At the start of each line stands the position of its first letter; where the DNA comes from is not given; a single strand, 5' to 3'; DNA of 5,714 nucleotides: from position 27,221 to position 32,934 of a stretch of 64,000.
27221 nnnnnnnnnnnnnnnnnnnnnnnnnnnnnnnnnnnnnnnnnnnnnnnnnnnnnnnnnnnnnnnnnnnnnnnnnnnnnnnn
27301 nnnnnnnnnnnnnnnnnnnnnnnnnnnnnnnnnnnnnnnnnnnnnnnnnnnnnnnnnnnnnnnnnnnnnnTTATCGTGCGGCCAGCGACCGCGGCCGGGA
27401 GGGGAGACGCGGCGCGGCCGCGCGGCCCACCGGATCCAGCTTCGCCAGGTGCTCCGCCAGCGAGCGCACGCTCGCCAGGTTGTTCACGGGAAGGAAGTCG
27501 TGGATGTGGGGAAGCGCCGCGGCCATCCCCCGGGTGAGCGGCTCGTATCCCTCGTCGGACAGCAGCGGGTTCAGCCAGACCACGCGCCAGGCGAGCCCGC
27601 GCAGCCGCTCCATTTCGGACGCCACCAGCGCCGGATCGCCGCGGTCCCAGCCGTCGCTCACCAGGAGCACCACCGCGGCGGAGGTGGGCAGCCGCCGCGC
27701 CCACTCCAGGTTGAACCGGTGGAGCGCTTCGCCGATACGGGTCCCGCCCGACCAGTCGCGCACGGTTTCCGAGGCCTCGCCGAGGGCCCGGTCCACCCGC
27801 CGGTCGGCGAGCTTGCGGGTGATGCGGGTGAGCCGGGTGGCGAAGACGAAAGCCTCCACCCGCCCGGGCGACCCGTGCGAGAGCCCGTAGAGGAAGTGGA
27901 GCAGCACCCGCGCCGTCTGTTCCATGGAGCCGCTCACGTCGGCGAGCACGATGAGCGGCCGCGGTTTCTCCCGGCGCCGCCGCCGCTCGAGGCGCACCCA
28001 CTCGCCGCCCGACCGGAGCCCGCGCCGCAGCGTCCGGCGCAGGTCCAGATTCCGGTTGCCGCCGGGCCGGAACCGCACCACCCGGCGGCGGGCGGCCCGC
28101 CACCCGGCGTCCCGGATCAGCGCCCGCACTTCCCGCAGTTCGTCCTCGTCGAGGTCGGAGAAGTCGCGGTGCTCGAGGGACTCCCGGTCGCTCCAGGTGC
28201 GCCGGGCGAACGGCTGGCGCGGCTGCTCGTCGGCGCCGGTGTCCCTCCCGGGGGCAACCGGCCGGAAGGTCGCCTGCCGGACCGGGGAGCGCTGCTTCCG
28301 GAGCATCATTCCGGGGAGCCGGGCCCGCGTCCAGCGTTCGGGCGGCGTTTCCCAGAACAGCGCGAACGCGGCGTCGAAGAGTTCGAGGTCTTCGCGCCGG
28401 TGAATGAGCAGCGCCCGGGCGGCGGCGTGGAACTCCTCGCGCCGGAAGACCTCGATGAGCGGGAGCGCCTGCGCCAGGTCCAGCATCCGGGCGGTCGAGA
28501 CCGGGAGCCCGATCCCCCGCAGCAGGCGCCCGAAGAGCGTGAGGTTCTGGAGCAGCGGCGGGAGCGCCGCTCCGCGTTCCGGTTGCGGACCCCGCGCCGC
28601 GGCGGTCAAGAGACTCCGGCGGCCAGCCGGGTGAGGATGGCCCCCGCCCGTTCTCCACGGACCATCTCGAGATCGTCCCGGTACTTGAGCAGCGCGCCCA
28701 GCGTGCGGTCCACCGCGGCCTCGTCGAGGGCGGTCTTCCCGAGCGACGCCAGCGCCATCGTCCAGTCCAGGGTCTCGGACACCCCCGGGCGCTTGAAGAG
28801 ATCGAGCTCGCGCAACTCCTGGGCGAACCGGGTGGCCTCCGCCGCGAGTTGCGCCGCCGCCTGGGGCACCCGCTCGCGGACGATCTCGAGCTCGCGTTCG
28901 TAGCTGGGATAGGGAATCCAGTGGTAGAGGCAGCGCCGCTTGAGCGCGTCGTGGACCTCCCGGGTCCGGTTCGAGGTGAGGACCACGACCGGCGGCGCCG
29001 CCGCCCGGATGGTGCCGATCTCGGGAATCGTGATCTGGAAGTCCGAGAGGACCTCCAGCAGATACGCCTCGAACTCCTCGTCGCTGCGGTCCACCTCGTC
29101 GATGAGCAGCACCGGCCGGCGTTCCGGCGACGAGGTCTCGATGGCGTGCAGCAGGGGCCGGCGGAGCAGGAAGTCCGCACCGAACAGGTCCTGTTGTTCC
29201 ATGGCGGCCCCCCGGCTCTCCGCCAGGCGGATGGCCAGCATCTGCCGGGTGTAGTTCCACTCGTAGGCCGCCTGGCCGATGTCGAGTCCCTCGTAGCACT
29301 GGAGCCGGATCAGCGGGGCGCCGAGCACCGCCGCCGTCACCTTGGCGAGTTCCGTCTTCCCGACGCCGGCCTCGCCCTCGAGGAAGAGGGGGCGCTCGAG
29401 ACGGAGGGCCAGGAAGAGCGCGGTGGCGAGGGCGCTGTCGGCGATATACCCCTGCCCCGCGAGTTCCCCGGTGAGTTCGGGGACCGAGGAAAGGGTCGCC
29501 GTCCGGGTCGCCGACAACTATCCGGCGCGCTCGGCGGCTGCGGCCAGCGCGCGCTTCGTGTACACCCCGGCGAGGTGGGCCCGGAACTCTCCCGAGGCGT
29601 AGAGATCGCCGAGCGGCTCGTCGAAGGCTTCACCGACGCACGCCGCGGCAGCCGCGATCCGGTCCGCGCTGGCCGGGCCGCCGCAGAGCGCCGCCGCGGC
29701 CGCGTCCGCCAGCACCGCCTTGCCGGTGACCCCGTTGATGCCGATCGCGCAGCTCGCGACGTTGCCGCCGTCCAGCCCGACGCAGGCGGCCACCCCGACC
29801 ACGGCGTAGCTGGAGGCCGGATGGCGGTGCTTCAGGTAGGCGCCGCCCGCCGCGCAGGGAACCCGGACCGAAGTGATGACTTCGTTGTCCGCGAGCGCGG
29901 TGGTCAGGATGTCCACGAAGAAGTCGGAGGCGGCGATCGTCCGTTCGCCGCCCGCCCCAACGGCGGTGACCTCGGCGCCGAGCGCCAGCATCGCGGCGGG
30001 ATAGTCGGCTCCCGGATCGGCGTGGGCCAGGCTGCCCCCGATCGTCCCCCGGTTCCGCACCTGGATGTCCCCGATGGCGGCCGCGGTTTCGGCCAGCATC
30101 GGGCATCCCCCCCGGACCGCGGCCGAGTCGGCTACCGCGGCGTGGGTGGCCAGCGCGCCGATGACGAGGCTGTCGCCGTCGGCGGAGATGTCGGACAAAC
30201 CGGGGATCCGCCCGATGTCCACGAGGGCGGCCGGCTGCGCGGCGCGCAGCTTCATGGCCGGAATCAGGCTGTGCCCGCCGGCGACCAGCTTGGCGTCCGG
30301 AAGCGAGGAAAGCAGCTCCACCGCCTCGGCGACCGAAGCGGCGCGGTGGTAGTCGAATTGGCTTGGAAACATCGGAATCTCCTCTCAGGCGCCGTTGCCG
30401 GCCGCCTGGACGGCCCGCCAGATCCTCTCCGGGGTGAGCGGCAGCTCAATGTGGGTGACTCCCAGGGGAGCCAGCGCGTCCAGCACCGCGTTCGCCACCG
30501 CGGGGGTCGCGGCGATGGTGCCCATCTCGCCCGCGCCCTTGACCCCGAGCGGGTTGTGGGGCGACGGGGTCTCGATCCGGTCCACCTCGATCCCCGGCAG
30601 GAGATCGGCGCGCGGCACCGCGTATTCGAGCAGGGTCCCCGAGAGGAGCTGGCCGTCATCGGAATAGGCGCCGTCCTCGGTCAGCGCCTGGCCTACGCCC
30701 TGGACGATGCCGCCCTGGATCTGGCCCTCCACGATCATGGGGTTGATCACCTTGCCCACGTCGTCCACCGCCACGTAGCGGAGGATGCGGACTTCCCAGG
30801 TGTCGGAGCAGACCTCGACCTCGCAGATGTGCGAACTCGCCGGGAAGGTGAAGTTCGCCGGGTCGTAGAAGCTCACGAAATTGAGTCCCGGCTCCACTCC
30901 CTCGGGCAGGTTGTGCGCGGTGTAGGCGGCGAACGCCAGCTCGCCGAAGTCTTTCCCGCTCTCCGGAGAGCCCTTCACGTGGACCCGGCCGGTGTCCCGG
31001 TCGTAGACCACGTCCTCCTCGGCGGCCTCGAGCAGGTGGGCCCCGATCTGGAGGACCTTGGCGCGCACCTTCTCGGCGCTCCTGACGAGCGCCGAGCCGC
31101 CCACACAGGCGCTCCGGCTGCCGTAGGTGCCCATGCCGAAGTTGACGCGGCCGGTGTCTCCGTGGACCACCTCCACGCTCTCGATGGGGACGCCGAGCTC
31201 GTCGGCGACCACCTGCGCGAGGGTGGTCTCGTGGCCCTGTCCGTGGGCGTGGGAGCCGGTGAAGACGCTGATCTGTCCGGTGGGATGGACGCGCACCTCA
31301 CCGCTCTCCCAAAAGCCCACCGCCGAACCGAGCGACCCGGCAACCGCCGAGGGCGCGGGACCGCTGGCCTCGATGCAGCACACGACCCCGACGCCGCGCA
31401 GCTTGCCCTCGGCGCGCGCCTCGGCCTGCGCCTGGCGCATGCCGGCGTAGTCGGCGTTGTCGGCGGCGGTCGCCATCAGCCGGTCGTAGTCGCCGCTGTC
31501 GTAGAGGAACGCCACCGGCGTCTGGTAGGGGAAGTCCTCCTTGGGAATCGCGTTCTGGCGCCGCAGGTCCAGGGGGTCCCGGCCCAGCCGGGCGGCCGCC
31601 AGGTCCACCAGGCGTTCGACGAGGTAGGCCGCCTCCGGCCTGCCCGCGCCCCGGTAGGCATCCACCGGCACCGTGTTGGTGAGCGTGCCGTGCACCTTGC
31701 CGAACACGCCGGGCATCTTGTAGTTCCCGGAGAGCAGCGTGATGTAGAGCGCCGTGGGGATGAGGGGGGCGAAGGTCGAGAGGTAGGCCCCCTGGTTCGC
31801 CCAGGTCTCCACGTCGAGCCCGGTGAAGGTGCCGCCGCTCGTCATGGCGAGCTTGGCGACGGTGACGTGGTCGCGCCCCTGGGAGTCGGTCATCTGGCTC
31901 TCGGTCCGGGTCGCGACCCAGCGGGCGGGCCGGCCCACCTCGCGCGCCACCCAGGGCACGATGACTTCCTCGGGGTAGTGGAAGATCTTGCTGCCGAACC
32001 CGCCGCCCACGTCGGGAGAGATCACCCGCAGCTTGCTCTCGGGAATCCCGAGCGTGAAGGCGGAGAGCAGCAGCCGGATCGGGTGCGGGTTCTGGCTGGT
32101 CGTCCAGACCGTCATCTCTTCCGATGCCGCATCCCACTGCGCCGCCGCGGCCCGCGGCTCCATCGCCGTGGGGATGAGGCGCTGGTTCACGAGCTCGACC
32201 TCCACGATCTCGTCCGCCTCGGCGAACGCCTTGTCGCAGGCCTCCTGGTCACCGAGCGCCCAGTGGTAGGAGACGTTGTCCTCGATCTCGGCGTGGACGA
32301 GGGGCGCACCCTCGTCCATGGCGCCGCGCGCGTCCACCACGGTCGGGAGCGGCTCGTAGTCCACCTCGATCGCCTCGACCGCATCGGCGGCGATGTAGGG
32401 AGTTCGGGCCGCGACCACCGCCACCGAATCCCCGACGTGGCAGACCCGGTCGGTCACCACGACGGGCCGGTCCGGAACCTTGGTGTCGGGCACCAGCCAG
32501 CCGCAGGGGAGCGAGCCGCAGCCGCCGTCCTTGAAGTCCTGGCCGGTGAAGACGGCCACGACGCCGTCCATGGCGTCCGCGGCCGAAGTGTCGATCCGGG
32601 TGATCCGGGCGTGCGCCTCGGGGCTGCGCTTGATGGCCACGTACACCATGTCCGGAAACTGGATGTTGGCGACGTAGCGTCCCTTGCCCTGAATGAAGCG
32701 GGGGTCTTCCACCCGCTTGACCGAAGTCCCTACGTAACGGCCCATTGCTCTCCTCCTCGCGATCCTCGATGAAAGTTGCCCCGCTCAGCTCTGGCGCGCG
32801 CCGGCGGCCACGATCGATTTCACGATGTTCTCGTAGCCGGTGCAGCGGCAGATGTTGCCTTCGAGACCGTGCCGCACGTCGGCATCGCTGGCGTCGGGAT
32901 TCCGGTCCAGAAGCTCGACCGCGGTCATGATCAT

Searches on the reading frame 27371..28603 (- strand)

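Call 50: search_protein_families(library=pfam, proteins=[window:27371-28603:-], max_evalue=0.001)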
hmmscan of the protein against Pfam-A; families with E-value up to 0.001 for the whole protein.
window:27371-28603:- (410 aa): 1 family
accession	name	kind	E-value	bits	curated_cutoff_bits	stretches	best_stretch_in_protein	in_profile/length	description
PF05762.20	VWA_CoxE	-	1.2e-59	201.9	26.4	1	163-379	5-222/222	VWA domain containing CoxE-like protein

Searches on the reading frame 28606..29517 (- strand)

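Call 7: search_protein_families(library=pfam, proteins=[window:28606-29517:-], max_evalue=0.001)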
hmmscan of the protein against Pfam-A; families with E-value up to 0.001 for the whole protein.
window:28606-29517:- (303 aa): 6 families
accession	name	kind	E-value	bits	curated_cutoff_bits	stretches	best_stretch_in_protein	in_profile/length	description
PF07728.20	AAA_5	-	2.5e-10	40.9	22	1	43-196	1-139/139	AAA domain (dynein-related subfamily)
PF00004.35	AAA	-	6.3e-09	36.8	21.2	1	45-196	2-123/131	ATPase family associated with various cellular activities (AAA)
PF07726.17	AAA_3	-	1.3e-05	25.5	27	0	134-183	63-111/131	ATPase family associated with various cellular activities (AAA)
PF13191.12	AAA_16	-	0.00015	22.8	32.6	1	39-155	20-154/167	AAA ATPase domain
PF13401.12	AAA_22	-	0.00023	21.9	27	1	42-158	6-109/130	AAA domain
PF05496.18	RuvB_N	-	0.00035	20.8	27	0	132-164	83-115/159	Holliday junction DNA helicase RuvB P-loop domain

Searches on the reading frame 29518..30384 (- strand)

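Call 7: search_protein_families(library=pfam, proteins=[window:29518-30384:-], max_evalue=0.001)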
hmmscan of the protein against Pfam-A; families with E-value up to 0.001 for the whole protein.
window:29518-30384:- (288 aa): 2 families
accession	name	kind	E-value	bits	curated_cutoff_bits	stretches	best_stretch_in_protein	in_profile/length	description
PF00941.27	FAD_binding_5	-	2e-54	184.4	27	1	9-176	2-168/170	FAD binding domain in molybdopterin dehydrogenase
PF03450.22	CO_deh_flav_C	-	6.8e-15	55.5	25.5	1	185-282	5-101/102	CO dehydrogenase flavoprotein C-terminal domain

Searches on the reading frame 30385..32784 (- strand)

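Call 7: search_protein_families(library=pfam, proteins=[window:30385-32784:-], max_evalue=0.001)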
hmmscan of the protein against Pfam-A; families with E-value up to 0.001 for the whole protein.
window:30385-32784:- (799 aa): 3 families
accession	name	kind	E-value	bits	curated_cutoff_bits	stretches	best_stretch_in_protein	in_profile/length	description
PF20256.3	MoCoBD_2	-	1.5e-84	284.3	27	1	440-730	2-283/283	Molybdopterin cofactor-binding domain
PF02738.23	MoCoBD_1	-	1.8e-75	253.7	27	1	163-412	1-244/244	Molybdopterin cofactor-binding domain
PF01315.27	Ald_Xan_dh_C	-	7.5e-28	97.5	31.3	1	32-147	1-110/110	Aldehyde oxidase and xanthine dehydrogenase, a/b hammerhead domain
